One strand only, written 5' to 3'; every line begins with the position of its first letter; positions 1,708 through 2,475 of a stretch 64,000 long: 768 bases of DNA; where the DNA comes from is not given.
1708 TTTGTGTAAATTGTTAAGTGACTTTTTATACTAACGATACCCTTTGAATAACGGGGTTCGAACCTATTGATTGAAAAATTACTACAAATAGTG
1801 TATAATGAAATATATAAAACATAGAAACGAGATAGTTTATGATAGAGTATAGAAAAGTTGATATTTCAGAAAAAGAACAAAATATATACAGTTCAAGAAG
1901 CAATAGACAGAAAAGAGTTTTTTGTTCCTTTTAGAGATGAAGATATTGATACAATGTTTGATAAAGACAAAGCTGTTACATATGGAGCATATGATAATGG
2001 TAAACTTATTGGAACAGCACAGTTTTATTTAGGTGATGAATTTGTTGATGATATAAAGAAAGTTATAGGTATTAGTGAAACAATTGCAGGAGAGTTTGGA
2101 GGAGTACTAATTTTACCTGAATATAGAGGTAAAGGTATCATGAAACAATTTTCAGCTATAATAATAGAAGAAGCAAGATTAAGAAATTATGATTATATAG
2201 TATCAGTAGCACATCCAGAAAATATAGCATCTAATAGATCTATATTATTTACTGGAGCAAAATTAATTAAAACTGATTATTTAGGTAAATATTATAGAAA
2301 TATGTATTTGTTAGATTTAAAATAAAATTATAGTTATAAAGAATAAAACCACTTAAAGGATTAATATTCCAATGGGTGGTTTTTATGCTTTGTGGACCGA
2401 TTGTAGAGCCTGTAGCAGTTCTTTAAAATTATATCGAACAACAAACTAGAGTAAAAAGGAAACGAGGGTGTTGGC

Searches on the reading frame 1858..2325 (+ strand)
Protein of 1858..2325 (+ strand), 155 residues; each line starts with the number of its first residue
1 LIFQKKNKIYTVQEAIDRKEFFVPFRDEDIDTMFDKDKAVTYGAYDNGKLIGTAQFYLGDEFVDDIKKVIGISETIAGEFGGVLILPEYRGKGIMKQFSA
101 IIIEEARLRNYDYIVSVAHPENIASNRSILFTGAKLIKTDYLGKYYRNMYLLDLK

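Call 45: search_protein_families(library=ncbifam, max_evalue=1e-25, proteins=[window:1858-2325:+])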
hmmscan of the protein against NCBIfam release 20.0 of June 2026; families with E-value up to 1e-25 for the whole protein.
window:1858-2325:+ (155 aa): 0 families

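Call 47: search_protein_families(library=pfam, max_evalue=1e-8, proteins=[window:1858-2325:+])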
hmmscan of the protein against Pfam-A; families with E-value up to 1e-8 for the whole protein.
window:1858-2325:+ (155 aa): 1 family
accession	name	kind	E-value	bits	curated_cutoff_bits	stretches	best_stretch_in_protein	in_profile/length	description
PF00583.31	Acetyltransf_1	-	6.2e-11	43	20.7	1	16-125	7-107/116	Acetyltransferase (GNAT) family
